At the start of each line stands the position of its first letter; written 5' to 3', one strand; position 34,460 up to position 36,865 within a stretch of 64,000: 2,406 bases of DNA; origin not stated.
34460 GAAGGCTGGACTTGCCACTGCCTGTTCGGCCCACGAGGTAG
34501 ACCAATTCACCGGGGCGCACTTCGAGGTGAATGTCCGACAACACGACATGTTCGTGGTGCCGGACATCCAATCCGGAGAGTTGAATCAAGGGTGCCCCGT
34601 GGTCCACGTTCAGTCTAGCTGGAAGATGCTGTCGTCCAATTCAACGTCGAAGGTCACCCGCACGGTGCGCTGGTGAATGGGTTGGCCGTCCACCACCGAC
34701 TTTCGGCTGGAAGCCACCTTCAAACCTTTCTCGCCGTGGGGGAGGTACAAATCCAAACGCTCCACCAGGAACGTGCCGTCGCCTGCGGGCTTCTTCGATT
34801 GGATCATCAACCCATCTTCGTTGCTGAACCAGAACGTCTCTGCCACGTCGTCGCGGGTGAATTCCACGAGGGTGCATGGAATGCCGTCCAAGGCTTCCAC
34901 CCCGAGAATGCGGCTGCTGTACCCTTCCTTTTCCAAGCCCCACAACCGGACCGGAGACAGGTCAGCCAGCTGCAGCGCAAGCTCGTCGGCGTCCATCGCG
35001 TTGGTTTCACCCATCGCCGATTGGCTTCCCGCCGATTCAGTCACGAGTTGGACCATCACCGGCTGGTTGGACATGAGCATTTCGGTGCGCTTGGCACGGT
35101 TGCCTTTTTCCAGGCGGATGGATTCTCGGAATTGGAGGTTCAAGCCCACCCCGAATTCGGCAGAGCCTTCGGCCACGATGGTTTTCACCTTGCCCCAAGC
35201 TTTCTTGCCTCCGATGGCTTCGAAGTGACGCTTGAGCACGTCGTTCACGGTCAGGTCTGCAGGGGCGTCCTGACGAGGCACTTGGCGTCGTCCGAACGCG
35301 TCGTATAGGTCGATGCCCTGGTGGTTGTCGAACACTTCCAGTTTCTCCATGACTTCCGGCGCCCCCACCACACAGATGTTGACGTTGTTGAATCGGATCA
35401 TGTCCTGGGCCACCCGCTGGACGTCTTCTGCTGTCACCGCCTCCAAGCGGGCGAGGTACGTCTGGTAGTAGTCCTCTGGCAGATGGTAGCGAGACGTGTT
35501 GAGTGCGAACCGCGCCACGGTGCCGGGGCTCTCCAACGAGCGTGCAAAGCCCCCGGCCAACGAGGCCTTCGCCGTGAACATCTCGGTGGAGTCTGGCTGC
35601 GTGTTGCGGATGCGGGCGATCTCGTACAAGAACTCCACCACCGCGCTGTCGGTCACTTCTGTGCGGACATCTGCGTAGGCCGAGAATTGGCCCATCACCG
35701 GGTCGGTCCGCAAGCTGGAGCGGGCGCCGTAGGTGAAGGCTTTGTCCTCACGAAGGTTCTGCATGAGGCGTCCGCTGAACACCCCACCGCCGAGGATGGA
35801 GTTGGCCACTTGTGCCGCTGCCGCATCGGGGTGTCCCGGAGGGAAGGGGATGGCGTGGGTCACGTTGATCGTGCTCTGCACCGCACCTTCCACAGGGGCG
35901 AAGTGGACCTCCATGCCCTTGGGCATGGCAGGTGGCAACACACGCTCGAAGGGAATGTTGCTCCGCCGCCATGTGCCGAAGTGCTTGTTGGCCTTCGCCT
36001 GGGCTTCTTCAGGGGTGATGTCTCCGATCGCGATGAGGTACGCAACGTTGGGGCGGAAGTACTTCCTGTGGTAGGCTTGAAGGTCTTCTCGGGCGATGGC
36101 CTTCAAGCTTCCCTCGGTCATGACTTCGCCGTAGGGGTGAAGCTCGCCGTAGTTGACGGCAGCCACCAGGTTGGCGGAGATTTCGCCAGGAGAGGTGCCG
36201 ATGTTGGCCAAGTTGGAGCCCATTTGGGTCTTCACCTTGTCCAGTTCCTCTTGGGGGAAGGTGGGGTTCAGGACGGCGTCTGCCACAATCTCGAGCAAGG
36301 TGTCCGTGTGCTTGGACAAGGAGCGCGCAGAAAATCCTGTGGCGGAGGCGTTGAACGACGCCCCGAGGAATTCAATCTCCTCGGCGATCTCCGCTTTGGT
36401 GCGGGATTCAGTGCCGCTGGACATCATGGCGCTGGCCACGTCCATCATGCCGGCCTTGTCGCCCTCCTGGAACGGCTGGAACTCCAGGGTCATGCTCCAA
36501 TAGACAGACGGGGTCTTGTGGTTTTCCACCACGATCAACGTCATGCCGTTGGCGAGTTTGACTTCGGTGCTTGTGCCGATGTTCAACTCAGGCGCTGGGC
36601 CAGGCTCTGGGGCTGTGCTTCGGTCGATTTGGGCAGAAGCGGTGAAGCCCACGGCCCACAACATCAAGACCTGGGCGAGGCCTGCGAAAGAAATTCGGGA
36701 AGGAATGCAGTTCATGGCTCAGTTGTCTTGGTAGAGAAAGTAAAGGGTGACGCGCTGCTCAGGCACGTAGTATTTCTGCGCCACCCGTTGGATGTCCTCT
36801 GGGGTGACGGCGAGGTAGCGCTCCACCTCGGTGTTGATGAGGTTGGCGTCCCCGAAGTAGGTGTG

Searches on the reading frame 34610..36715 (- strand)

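Call 65: search_protein_families(library=pfam, proteins=[window:34610-36715:-], max_evalue=0.00001)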
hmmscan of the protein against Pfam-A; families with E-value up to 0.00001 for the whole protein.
window:34610-36715:- (701 aa): 2 families
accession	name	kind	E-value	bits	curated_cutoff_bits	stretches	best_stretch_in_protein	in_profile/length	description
PF05193.26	Peptidase_M16_C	-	2.2e-33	116.1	23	1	207-386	2-181/181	Peptidase M16 inactive domain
PF00675.25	Peptidase_M16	-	1.2e-09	38.7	22.3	1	84-176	26-123/149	Insulinase (Peptidase family M16)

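Call 68: search_protein_families(library=ncbifam, proteins=[window:34610-36715:-], max_evalue=0.00001)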
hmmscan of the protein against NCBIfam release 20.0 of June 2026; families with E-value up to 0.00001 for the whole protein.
window:34610-36715:- (701 aa): 2 families
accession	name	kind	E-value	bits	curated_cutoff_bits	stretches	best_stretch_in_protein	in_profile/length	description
NF047422.1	YfmF_fam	equivalog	1.8e-18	66.7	285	1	192-439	162-401/412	EF-P 5-aminopentanol modification-associated protein YfmF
NF047421.1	YfmH_fam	equivalog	1.9e-06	27.4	250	0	356-450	330-421/425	EF-P 5-aminopentanol modification-associated protein YfmH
